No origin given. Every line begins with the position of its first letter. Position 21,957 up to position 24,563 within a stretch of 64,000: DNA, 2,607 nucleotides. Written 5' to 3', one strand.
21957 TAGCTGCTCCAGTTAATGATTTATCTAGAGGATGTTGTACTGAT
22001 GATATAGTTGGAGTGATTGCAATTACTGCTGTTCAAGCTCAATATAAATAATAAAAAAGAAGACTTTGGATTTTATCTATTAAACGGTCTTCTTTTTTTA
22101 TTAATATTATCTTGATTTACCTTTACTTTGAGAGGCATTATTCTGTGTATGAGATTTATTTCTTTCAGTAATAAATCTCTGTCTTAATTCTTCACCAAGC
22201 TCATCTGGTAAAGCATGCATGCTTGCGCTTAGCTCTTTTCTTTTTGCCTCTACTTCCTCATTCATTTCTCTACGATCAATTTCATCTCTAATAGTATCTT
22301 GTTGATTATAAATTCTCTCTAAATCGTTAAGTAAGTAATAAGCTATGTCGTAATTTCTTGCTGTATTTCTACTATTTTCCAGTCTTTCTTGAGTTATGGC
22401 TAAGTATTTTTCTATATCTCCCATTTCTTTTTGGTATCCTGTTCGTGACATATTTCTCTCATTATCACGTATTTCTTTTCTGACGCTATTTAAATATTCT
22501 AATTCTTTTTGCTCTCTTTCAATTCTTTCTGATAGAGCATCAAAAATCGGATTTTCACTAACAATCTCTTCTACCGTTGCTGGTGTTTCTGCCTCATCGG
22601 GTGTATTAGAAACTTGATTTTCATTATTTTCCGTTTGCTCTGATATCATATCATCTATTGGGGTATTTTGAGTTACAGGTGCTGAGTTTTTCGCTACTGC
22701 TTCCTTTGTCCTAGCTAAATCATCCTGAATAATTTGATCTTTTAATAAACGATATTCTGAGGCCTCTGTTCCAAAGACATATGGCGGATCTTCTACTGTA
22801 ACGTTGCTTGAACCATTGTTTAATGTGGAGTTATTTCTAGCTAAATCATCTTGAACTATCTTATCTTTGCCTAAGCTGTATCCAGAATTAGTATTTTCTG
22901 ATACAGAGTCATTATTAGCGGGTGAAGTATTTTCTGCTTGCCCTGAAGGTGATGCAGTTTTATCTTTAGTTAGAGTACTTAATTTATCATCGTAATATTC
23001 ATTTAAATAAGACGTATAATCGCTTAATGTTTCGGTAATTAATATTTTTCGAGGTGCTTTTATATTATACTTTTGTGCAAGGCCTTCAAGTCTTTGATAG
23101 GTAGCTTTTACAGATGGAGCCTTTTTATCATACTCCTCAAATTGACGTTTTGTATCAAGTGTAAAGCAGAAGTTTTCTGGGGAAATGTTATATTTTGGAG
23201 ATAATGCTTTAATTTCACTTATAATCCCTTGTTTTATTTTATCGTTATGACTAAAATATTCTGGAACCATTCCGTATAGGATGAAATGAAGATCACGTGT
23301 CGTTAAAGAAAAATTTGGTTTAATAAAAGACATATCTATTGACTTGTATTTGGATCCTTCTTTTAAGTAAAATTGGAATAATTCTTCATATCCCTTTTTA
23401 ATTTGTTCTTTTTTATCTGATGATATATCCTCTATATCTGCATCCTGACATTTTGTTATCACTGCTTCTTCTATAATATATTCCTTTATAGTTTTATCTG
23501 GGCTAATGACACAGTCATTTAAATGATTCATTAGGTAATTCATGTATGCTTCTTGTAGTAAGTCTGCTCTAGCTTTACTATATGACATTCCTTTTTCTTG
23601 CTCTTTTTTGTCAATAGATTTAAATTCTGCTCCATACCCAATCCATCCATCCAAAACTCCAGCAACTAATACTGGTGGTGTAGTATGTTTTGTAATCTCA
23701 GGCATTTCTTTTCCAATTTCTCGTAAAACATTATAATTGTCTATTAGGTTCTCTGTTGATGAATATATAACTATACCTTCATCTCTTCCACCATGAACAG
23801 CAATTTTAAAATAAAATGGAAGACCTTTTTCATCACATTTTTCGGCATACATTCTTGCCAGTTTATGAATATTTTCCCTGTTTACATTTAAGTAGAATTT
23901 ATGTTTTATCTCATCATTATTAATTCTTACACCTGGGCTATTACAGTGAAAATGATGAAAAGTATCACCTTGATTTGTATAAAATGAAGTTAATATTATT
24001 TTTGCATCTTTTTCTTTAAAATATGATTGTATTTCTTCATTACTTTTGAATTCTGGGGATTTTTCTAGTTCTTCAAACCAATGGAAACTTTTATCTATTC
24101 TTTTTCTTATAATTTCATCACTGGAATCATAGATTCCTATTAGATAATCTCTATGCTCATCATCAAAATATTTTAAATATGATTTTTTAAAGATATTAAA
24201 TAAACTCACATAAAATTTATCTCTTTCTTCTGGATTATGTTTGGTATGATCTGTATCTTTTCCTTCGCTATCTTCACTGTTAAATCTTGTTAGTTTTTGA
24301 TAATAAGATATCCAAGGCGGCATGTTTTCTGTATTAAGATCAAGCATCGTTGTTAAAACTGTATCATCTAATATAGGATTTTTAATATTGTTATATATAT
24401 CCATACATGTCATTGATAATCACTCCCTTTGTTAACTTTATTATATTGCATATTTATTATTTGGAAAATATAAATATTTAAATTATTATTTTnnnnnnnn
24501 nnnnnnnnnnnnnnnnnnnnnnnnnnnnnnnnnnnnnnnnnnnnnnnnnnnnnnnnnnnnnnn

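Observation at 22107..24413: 768-aa orphan protein with unassignable N-terminal domain, internal 45-aa-spaced repeat and long coiled-coil tail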

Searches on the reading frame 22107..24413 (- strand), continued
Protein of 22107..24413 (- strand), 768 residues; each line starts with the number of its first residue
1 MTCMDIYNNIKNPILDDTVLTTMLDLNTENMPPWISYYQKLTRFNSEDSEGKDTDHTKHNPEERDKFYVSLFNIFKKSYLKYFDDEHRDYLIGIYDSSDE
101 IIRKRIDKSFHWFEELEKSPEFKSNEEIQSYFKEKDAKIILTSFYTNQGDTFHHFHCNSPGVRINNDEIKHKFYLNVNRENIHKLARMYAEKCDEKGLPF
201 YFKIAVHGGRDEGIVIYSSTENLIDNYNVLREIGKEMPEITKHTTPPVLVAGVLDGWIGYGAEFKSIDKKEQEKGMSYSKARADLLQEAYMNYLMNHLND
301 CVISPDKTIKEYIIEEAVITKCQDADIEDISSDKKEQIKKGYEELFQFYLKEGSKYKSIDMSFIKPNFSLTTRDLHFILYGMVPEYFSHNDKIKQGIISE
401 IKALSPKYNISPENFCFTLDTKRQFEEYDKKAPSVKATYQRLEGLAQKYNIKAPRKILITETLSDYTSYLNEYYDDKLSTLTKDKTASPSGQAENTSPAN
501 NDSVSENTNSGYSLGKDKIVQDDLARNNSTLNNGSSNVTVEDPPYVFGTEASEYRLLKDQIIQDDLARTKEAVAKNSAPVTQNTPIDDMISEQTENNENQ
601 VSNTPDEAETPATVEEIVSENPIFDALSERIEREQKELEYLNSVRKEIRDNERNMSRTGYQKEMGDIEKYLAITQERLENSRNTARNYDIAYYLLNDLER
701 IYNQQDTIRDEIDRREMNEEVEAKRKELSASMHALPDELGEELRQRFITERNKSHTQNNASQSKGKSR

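Call 79: predict_structure(alignment_id=A3)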
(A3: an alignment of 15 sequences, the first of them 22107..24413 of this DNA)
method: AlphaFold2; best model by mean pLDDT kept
length: 768 residues; sequences in the alignment: 15
mean_pLDDT: 71.0   pTM: 0.57
mean pLDDT of the five models: 71.0, 68.4, 67.0, 67.0, 66.1
residues with pLDDT >= 90: 143; 70-90: 356; 50-70: 112; < 50: 157
segments of 3 or more residues with pLDDT < 50: 266-269, 484-620, 755-768
pLDDT, mean of each block of 10 residues (from residue 1): 86 84 74 61 62 64 92 91 84 85 90 92 93 90 77 76 62 82 91 88 74 79 89 86 63 81 59 60 85 90 86 92 88 92 94 89 91 86 77 91 89 85 87 89 90 78 85 84 43 30 25 28 31 28 26 33 37 33 28 26 26 37 72 88 89 81 84 84 77 74 60 68 75 69 67 46 31
secondary structure, 60 per line:
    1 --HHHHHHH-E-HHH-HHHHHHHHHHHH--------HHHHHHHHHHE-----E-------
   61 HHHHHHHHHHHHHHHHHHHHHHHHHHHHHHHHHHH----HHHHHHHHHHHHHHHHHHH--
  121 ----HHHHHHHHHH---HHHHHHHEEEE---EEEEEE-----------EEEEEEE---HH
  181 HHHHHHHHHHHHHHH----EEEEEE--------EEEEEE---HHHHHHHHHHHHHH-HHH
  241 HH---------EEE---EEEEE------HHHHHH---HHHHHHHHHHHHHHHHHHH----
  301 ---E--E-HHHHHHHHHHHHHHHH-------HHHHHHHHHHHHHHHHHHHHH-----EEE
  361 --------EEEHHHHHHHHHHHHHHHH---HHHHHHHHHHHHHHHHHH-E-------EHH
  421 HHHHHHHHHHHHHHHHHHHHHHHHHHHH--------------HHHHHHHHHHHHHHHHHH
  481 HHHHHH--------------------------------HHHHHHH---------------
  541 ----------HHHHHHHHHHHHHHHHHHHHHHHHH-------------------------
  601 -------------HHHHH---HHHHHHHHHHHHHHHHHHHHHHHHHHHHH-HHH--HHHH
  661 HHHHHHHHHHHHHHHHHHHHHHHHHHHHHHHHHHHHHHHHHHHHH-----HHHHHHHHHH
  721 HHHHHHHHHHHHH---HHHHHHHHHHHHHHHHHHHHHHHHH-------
elements in order (helices of 4 or more, strands of 3 or more residues): H3-9 H17-28 H37-46 H61-95 H100-118 H125-134 H138-144 E145-148 E152-157 E169-175 H179-195 E200-205 E214-219 H223-236 H238-242 E252-254 E258-262 H269-274 H278-296 H309-324 H332-352 E358-360 E369-371 H372-387 H391-408 H419-448 H463-486 H519-525 H551-575 H614-618 H622-650 H657-705 H711-733 H737-761

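Call 81: list_cluster_members(proteins=[window:22107-24413:-, P0003, P0004, P0008, P0012, P0046, P0025])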
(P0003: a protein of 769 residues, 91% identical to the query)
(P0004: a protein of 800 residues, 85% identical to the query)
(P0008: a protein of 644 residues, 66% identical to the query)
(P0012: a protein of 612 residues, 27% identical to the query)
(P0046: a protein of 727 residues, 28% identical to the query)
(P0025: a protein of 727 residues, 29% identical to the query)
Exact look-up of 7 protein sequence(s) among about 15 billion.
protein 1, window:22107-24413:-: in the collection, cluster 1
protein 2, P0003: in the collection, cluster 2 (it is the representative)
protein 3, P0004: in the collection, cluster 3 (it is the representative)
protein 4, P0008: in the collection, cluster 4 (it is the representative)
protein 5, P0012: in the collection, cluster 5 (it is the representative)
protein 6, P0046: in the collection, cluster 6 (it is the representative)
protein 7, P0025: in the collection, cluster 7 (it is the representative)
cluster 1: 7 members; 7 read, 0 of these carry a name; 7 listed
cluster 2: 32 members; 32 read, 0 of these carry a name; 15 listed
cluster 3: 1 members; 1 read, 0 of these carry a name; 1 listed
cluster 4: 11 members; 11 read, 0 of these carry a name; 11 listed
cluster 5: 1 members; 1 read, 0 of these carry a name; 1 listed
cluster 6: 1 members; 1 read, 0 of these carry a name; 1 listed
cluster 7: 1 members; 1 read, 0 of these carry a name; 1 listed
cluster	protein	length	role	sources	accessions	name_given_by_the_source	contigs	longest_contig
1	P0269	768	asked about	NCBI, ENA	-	-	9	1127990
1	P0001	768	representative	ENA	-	-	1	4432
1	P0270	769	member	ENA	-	-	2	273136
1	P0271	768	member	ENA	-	-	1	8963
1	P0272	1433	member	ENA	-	-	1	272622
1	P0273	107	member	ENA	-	-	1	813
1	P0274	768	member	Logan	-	-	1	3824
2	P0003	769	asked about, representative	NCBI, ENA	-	-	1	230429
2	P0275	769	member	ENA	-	-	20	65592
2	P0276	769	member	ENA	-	-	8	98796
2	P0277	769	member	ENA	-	-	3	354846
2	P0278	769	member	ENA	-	-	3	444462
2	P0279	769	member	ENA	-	-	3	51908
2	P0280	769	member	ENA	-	-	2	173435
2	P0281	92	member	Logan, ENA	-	-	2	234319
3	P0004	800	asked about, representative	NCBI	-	-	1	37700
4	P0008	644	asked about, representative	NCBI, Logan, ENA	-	-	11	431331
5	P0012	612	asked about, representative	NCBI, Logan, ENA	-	-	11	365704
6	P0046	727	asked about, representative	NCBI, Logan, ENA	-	-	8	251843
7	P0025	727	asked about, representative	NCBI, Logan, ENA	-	-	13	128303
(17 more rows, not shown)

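Call 95: fold_search(model_id=the predicted structure, library=pdb)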
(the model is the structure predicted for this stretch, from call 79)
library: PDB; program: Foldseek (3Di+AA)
matches with E <= 10: 94; with E <= 0.001: 0
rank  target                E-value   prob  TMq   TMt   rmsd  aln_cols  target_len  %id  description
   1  9dk1_B                5.5e-03  1.00  0.15  0.35   3.2       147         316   13  Lexapeptide dehydratase complex LxmKY apo (released 2024-12-04)
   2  9dk3_B                7.3e-03  1.00  0.16  0.36   3.2       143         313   12  Lexapeptide dehydratase complex LxmKY, hydrolysed ATP bound (released 2024-12-04)
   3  8sam_B                1.0e-02  1.00  0.13  0.12   3.9       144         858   17  Crystal structure of class III lanthipeptide synthetase LP-GS-ThurKC in complex with ATP (released 2023-10-11)
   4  8sam_A                1.6e-02  1.00  0.13  0.12   5.2       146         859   17  Crystal structure of class III lanthipeptide synthetase LP-GS-ThurKC in complex with ATP (released 2023-10-11)
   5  9ugq_B                1.7e-02  1.00  0.12  0.11   5.2       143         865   15  Cryo-EM structure of ClassIII Salivaricin modification enzyme SalKC in the presence of SalA (released 2025-09-03)
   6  4rsx                  1.7e-02  1.00  0.20  0.50   8.3       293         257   12  The structure of the effector protein from Pseudomonas syringae pv. tomato strain DC3000 (released 2015-03-11)
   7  8sap_B                2.2e-02  1.00  0.14  0.13   4.7       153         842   17  Crystal structure of class III lanthipeptide synthetase ThurKC (released 2023-10-11)
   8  9ugq_A                2.7e-02  1.00  0.13  0.12   4.5       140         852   14  Cryo-EM structure of ClassIII Salivaricin modification enzyme SalKC in the presence of SalA (released 2025-09-03)
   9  8w7l_A                1.8e-01  0.94  0.12  0.11   6.3       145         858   14  Cryo-EM structure of ClassIII Lanthipeptide modification enzyme PneKC mutant H522A. (released 2024-09-04)
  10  4rsw_A                2.6e-01  0.89  0.19  0.47   8.5       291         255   10  The structure of the effector protein from Pseudomonas syringae pv. syringae strain 61 (released 2015-03-11)
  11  8cav_B                3.1e-01  0.96  0.13  0.12   5.9       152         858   14  Discovery of the lanthipeptide Curvocidin and structural insights into its trifunctional synthetase CuvL (released 2023-06-14)
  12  8car                  8.7e-01  0.87  0.12  0.12   3.8       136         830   12  Discovery of the lanthipeptide Curvocidin and structural insights into its trifunctional synthetase CuvL (released 2023-06-14)
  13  1w1m_A                9.1e-01  0.16  0.08  0.11  13.9       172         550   14  STRUCTURE OF THE OCTAMERIC FLAVOENZYME VANILLYL-ALCOHOL OXIDASE: Glu502Gly Mutant (released 2004-07-02)
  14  1w1k_A                1.2e+00  0.14  0.08  0.11  13.8       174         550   13  STRUCTURE OF THE OCTAMERIC FLAVOENZYME VANILLYL-ALCOHOL OXIDASE: Ile238Thr Mutant (released 2004-07-02)
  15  1ahu_A                1.2e+00  0.14  0.08  0.11  14.9       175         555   13  STRUCTURE OF THE OCTAMERIC FLAVOENZYME VANILLYL-ALCOHOL OXIDASE IN COMPLEX WITH P-CRESOL (released 1997-10-15)
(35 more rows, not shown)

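Call 101: find_encoding_contigs(protein=P0272, flank=6000, max_places=2)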
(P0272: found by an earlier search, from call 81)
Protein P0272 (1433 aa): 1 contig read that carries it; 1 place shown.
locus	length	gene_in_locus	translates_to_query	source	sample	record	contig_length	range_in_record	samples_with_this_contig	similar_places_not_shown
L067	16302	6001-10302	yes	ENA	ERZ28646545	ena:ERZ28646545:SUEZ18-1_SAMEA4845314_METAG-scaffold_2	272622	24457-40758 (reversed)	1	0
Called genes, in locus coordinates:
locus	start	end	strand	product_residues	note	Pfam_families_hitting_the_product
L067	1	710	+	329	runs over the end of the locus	PF01368:DHH, PF02272:DHHA1 (weak)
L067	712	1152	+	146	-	PF01281:Ribosomal_L9_N, PF03948:Ribosomal_L9_C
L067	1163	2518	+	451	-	PF00772:DnaB, PF03796:DnaB_C, PF13481:AAA_25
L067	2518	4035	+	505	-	PF01476:LysM (weak), PF07501:G5, PF01551:Peptidase_M23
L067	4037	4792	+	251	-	PF00753:Lactamase_B, PF23023:Anti-Pycsar_Apyc1, PF12706:Lactamase_B_2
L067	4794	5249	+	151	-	PF02590:SPOUT_MTase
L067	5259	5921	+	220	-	PF03167:UDG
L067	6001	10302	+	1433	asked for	-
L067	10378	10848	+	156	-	PF06998:DUF1307 (weak)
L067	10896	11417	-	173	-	PF13276:HTH_21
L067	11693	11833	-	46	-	-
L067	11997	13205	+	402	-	PF00871:Acetate_kinase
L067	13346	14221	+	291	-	PF00781:DAGK_cat, PF19279:YegS_C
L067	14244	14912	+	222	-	-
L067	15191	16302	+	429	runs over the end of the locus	-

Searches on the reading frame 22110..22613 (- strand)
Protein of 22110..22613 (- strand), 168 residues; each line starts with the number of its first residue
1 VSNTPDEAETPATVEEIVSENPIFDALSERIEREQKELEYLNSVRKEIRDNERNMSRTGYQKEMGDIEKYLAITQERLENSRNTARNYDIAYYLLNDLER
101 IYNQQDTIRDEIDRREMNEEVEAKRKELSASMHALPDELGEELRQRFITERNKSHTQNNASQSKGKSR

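Call 98: find_homologous_proteins(query=window:22110-22613:-, max_evalue=0.01)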
Query seq(168 aa) (168 aa): 2 proteins with E <= 0.01 among 79 candidates.
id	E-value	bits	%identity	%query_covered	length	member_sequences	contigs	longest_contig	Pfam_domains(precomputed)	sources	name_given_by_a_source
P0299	1.4e-57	212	99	63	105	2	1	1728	-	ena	-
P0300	1.8e-27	114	95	37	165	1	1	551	-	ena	-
